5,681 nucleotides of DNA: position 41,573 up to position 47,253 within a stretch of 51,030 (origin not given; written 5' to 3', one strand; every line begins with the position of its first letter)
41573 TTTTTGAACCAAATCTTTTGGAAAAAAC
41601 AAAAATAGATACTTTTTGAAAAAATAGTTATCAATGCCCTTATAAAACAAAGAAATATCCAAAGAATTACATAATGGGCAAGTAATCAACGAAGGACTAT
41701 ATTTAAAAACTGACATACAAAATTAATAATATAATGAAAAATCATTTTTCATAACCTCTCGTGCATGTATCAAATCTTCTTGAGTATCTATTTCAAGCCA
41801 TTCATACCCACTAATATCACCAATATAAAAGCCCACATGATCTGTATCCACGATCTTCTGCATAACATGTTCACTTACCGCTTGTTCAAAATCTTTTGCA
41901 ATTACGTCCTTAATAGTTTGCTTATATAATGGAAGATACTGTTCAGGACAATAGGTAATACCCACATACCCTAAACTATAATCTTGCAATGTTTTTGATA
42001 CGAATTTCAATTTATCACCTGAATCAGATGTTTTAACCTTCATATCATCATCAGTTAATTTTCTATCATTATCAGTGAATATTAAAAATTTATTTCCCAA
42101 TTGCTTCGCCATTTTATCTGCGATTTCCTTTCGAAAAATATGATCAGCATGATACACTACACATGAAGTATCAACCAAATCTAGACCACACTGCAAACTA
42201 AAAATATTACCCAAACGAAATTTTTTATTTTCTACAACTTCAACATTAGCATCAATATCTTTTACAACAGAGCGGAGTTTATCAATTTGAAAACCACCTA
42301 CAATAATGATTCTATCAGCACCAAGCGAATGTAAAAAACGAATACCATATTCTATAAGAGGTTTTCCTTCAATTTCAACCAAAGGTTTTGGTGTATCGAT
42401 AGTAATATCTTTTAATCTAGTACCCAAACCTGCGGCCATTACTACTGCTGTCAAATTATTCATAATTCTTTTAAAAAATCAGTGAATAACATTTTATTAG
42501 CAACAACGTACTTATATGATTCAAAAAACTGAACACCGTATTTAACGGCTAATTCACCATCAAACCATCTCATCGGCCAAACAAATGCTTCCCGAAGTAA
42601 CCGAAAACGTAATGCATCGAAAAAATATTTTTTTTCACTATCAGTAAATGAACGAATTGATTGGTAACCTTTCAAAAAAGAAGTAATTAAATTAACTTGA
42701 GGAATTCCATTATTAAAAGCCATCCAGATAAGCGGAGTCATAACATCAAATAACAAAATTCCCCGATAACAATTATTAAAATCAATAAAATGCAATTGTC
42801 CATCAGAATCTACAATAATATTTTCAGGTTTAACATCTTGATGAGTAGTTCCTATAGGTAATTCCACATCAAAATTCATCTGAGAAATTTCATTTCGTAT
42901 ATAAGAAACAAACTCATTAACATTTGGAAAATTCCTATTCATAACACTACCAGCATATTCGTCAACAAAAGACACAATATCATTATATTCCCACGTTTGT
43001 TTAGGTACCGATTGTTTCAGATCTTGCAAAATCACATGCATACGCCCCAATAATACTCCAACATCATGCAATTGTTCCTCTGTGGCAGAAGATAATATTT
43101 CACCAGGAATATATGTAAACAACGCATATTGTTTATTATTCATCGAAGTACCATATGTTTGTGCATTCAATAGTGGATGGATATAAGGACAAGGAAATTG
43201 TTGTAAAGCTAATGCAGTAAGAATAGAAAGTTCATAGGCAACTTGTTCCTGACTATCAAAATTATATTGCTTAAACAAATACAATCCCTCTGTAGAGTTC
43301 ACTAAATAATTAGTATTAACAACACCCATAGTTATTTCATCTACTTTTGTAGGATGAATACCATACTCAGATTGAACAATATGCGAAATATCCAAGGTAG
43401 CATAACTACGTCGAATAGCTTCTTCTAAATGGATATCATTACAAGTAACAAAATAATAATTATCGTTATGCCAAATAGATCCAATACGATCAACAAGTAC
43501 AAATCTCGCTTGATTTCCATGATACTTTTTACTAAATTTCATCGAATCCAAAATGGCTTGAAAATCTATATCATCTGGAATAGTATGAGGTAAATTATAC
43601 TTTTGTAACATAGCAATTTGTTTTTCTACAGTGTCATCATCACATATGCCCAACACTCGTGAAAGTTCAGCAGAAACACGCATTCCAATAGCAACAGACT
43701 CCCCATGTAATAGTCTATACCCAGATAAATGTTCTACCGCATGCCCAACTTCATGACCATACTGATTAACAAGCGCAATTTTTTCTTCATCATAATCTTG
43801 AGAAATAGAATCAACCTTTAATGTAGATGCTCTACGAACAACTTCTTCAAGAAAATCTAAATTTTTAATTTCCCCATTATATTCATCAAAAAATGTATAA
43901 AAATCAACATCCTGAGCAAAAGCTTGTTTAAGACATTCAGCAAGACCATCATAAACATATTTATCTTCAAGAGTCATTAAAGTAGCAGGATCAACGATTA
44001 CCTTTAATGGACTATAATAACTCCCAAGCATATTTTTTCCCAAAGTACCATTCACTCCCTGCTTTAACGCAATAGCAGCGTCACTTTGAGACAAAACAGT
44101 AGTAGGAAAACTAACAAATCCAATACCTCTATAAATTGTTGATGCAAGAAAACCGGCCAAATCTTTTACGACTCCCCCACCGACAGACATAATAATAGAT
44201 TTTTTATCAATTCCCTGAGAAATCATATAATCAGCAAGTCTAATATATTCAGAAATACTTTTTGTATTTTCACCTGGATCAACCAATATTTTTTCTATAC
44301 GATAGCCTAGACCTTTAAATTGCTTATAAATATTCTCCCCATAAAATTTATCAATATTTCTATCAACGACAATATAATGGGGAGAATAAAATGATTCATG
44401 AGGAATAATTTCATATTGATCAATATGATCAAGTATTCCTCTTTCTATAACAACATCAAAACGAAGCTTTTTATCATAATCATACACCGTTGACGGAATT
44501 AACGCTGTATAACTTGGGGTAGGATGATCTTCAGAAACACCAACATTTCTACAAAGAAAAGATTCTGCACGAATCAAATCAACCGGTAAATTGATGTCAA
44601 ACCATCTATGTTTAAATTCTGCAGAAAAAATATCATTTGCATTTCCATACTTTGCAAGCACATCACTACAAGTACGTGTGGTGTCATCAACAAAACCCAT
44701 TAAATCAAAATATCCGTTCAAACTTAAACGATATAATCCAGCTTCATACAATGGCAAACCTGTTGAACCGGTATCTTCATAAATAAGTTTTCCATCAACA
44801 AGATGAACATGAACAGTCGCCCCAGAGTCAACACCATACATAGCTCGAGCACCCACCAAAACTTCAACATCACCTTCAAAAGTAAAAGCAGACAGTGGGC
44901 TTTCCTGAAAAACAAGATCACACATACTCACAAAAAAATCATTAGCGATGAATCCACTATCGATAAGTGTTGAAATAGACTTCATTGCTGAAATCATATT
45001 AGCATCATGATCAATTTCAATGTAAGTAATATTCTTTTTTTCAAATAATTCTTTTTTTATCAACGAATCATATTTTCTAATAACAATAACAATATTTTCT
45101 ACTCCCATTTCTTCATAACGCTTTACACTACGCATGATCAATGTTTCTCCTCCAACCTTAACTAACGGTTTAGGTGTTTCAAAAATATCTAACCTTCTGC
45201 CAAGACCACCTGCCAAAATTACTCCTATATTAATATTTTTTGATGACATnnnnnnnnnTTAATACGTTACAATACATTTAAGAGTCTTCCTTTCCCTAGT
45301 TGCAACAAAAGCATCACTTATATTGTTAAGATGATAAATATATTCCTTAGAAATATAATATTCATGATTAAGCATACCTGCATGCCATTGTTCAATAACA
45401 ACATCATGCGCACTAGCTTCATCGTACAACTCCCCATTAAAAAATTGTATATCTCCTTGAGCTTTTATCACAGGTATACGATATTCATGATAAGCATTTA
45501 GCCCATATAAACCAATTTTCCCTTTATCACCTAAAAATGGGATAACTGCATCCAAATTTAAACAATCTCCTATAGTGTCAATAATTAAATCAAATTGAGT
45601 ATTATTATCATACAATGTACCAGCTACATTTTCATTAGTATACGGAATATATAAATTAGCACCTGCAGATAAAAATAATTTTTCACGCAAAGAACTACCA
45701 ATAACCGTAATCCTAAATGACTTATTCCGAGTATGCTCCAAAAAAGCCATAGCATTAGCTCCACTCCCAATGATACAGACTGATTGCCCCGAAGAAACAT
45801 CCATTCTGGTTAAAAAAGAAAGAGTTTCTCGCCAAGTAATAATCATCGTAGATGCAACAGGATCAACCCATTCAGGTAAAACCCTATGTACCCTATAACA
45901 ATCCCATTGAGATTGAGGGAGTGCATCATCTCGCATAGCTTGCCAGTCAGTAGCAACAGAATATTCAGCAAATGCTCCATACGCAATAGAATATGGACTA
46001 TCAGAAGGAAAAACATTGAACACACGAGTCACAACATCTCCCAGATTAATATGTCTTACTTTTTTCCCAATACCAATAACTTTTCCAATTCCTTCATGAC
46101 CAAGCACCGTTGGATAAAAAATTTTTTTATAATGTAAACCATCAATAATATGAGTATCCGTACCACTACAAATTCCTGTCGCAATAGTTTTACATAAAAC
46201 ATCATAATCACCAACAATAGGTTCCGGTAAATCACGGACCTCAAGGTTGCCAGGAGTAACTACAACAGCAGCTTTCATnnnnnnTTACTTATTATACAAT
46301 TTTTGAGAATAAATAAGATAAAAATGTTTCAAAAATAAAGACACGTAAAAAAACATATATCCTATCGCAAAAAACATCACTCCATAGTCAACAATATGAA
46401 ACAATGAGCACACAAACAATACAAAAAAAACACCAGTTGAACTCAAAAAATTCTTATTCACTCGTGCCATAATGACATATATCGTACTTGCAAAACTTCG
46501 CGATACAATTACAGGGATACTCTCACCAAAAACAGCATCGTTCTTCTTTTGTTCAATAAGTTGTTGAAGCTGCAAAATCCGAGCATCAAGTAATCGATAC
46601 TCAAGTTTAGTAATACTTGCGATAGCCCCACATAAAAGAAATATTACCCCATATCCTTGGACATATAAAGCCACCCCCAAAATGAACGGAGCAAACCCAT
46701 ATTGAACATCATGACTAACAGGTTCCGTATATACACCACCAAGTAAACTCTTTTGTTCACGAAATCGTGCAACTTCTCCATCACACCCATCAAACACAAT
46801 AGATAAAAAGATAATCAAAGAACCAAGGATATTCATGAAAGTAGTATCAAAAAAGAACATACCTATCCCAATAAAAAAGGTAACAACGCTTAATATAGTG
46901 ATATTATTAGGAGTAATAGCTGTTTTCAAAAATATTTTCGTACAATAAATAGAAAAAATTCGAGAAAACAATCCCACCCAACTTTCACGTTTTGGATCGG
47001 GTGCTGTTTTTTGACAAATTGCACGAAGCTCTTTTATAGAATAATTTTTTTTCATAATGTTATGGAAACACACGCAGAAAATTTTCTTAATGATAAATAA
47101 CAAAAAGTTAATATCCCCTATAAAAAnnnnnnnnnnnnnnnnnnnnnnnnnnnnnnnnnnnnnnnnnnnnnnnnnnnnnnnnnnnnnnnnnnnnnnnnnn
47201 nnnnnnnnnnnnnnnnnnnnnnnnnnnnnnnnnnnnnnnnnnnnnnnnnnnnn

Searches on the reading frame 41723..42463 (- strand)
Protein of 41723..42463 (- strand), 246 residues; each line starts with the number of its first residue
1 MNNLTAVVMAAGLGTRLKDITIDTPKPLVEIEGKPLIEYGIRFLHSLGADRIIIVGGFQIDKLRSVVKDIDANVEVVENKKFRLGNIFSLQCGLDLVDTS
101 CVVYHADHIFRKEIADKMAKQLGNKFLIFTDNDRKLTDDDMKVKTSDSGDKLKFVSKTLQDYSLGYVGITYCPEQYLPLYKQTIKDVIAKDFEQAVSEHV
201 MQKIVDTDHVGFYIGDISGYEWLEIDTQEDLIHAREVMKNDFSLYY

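Call 61: search_protein_families(library=pfam, proteins=[window:41723-42463:-], max_evalue=0.0001)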
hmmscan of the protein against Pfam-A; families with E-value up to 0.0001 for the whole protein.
window:41723-42463:- (246 aa): 4 families
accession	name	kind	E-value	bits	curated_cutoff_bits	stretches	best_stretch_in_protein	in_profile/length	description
PF12804.13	NTP_transf_3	-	5.6e-15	56.3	27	1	6-133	1-125/160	MobA-like NTP transferase domain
PF00483.29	NTP_transferase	-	2.2e-10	41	21.2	1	6-119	2-122/245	Nucleotidyl transferase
PF01128.25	IspD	-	2.3e-05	24.7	27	1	5-78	2-72/221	2-C-methyl-D-erythritol 4-phosphate cytidylyltransferase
PF20202.4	DUF6564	-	5.4e-05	23.4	25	0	47-99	26-88/230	Domain of unknown function (DUF6564)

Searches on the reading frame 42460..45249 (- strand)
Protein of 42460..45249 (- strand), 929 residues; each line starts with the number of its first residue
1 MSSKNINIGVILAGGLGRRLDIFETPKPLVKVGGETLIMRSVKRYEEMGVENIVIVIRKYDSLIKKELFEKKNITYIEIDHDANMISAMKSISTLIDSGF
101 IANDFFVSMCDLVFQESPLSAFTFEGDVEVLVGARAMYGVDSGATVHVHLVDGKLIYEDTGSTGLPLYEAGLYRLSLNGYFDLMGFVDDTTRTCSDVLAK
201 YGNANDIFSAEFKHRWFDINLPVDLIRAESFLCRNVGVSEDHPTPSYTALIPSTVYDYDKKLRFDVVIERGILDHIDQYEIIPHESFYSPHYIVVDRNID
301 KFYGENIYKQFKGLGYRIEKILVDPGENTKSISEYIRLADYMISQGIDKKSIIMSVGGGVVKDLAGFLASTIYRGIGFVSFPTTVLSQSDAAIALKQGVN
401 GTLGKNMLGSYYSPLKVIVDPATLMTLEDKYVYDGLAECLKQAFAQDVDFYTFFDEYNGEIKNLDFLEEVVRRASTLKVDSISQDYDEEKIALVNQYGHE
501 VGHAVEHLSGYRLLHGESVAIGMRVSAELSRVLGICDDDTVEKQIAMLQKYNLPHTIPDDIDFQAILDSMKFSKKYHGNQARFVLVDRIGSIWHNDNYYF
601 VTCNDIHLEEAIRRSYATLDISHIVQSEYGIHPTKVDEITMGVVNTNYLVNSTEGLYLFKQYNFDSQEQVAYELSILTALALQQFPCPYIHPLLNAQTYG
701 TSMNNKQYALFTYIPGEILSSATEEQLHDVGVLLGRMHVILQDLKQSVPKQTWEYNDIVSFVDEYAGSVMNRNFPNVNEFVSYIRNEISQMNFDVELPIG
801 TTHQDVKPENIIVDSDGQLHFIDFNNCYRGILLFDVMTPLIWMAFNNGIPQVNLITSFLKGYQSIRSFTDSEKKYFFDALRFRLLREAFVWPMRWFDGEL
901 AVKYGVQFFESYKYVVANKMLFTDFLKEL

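Call 61: search_protein_families(library=pfam, proteins=[window:42460-45249:-], max_evalue=0.0001)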
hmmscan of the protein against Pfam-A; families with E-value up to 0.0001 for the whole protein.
window:42460-45249:- (929 aa): 7 families
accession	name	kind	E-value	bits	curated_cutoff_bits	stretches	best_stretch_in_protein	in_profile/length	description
PF01761.26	DHQ_synthase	-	3.9e-33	114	24.2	1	321-431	2-112/115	3-dehydroquinate synthase N-terminal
PF24621.2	DHQS_C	-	2.6e-29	102.5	27.6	1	435-575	1-143/144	3-dehydroquinate synthase C-terminal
PF01636.29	APH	-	4.1e-21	76.3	23.2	1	638-843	4-214/239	Phosphotransferase enzyme family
PF12804.13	NTP_transf_3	-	3.2e-12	47.3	27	1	9-115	1-99/160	MobA-like NTP transferase domain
PF00483.29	NTP_transferase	-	1.6e-06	28.3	21.2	1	9-108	2-107/245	Nucleotidyl transferase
PF13685.12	Fe-ADH_2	-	1.2e-05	25.8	28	1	289-385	20-108/149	Iron-containing alcohol dehydrogenase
PF01128.25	IspD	-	5.7e-05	23.4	27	0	10-77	4-71/221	2-C-methyl-D-erythritol 4-phosphate cytidylyltransferase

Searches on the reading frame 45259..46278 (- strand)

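Call 61: search_protein_families(library=pfam, proteins=[window:45259-46278:-], max_evalue=0.0001)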
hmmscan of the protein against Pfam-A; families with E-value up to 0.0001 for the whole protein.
window:45259-46278:- (339 aa): 1 family
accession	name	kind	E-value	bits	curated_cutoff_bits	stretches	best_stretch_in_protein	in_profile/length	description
PF08240.17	ADH_N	-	8.5e-12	45.7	23.5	1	24-114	2-99/104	Alcohol dehydrogenase GroES-like domain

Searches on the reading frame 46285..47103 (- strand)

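Call 61: search_protein_families(library=pfam, proteins=[window:46285-47103:-], max_evalue=0.0001)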
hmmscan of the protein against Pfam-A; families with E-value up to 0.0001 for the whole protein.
window:46285-47103:- (272 aa): 1 family
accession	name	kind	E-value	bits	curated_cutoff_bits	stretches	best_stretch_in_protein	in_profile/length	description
PF01066.26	CDP-OH_P_transf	-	2.3e-06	28.5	22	1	63-167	2-102/152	CDP-alcohol phosphatidyltransferase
